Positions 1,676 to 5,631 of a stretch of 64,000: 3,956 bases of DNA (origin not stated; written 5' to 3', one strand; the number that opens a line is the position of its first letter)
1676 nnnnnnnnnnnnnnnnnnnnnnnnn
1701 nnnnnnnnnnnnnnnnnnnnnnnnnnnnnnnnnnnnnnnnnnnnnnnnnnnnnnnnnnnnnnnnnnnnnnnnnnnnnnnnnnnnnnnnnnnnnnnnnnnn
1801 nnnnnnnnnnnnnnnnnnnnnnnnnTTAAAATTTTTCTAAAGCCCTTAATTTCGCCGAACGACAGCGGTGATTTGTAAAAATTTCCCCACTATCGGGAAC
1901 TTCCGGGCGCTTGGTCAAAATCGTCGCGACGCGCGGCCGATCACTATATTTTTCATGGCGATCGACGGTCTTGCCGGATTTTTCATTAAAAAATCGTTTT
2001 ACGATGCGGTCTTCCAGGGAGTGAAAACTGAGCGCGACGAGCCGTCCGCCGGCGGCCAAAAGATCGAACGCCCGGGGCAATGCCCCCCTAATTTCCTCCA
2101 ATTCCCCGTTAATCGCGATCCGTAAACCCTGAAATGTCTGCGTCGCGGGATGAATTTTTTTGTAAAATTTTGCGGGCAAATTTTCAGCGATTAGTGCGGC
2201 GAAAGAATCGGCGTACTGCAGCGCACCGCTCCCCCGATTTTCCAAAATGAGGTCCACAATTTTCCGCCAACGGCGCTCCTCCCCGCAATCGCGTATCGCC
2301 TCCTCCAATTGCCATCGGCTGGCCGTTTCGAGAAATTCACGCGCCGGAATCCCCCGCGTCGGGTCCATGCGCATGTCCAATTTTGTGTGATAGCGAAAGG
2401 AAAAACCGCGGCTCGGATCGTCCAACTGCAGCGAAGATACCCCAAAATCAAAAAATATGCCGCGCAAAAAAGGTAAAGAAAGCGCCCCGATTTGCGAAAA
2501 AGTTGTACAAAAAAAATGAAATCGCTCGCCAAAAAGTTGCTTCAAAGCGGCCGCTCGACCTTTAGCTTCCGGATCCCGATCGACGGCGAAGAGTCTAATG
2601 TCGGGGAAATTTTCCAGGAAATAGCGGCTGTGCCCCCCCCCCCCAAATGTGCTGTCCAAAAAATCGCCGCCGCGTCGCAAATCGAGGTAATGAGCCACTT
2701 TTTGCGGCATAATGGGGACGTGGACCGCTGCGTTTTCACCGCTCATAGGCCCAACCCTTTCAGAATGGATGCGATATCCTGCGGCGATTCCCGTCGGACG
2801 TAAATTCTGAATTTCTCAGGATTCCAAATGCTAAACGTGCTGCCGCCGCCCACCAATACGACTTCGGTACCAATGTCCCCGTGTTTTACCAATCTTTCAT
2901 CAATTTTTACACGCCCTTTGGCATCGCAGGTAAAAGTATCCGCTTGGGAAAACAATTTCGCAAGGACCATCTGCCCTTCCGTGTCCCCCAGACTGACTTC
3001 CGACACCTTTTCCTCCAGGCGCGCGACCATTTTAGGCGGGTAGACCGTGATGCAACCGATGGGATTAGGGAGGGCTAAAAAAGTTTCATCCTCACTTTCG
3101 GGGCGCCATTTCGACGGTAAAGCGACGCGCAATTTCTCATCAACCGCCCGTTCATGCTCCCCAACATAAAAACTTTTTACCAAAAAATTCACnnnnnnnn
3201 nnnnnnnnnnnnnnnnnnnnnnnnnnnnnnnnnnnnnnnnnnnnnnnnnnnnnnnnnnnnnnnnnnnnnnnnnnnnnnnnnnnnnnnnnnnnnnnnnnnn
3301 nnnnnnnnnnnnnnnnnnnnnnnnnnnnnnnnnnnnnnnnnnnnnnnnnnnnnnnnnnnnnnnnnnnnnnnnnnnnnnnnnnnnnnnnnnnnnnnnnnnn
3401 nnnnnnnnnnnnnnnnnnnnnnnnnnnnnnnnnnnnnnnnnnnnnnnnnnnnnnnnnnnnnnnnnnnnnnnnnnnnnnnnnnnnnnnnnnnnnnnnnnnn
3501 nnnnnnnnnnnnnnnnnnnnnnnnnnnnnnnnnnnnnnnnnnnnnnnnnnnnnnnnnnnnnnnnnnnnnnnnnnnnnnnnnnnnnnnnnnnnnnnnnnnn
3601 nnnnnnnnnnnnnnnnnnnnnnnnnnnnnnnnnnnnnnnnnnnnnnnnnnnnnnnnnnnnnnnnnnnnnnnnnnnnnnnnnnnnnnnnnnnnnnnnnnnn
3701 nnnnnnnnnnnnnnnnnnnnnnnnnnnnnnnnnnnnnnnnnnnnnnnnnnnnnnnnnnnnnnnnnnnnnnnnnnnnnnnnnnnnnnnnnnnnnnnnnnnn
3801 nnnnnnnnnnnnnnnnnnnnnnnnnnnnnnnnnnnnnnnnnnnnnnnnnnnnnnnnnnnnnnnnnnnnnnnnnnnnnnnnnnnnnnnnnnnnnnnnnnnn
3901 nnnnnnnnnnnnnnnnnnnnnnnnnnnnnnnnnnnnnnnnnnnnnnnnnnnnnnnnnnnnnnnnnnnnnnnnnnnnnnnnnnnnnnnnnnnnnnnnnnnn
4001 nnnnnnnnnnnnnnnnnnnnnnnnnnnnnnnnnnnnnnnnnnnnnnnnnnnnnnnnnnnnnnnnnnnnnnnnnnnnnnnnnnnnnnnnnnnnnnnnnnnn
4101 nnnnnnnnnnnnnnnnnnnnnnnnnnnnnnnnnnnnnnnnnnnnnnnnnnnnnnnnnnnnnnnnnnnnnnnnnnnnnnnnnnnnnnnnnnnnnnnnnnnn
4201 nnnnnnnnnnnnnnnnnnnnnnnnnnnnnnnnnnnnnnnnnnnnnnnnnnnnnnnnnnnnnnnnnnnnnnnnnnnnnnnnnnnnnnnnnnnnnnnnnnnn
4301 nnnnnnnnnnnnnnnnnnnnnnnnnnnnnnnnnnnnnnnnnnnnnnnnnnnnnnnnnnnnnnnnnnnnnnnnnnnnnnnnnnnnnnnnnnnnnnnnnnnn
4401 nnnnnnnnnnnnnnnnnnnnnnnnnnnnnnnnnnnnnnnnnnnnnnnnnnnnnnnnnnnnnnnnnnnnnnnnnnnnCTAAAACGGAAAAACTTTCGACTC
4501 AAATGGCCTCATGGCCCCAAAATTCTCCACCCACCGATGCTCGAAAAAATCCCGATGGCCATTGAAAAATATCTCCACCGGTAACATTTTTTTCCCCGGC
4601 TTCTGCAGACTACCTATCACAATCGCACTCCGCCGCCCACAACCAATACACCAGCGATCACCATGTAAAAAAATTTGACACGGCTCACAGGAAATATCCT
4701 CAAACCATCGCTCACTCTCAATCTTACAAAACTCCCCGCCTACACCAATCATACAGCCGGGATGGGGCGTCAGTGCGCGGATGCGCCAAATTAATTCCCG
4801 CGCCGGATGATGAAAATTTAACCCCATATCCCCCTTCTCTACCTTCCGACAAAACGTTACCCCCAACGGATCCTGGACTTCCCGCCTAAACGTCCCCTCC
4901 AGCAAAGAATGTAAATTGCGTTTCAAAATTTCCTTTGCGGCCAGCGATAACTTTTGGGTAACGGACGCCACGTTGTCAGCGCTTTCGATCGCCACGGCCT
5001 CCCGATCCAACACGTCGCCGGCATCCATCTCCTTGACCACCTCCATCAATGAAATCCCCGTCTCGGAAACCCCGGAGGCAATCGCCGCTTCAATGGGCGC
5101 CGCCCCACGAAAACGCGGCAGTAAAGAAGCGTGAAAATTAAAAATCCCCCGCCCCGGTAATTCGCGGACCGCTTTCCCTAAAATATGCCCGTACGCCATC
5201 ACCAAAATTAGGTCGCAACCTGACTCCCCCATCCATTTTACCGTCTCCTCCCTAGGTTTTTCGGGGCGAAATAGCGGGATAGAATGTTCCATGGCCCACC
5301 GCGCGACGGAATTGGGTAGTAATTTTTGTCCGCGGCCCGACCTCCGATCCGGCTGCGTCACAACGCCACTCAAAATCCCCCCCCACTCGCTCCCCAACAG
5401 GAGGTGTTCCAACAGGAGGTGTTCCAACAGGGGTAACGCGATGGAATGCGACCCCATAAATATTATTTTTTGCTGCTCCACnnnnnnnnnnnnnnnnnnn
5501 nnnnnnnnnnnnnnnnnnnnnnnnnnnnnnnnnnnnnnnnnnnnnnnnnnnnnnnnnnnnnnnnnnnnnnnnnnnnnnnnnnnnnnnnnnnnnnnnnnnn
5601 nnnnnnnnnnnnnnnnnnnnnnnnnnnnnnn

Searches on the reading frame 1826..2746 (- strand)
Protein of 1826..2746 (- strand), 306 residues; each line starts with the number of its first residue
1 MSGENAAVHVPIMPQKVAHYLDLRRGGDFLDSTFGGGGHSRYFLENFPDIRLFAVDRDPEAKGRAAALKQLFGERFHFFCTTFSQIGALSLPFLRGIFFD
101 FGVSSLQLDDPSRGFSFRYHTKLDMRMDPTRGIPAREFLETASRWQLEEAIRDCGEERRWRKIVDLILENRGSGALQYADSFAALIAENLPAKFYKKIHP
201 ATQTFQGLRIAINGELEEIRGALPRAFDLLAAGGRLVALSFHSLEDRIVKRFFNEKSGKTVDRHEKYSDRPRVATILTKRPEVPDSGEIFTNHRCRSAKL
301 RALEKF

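Call 71: search_protein_families(library=pfam, proteins=[window:1826-2746:-])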
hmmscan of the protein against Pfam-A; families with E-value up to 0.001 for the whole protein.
window:1826-2746:- (306 aa): 1 family
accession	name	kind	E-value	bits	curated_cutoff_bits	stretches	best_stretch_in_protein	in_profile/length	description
PF01795.25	Methyltransf_5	-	2.6e-81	273.9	27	1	8-305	3-308/309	MraW methylase family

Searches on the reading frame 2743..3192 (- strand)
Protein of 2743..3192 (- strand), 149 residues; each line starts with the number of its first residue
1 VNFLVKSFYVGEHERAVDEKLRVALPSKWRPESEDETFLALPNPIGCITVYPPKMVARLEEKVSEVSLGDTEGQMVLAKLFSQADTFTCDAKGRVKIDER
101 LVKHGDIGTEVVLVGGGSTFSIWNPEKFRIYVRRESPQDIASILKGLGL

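Call 71: search_protein_families(library=pfam, proteins=[window:2743-3192:-])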
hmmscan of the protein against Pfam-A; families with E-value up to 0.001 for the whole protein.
window:2743-3192:- (149 aa): 1 family
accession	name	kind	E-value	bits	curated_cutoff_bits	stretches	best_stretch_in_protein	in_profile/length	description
PF02381.23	MraZ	-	1.6e-14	54.1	23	2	80-134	1-55/72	MraZ protein, putative antitoxin-like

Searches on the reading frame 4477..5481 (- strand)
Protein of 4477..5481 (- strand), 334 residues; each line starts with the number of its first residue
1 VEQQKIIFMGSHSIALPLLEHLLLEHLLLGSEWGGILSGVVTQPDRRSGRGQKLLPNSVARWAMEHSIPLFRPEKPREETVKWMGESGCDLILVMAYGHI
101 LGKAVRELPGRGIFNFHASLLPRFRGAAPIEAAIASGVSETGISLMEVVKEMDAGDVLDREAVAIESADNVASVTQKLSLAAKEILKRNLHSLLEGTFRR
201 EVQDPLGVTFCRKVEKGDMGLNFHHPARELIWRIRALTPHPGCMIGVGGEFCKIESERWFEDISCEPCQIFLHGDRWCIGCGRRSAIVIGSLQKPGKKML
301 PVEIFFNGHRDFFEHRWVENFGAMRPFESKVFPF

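Call 71: search_protein_families(library=pfam, proteins=[window:4477-5481:-])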
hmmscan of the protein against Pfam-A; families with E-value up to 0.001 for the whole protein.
window:4477-5481:- (334 aa): 2 families
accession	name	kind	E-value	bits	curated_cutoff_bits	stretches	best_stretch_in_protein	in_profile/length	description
PF00551.24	Formyl_trans_N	-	3.8e-27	95.6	26.1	1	36-188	29-179/181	Formyl transferase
PF02911.23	Formyl_trans_C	-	1.7e-11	44.6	21.1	1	213-310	1-100/100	Formyl transferase, C-terminal domain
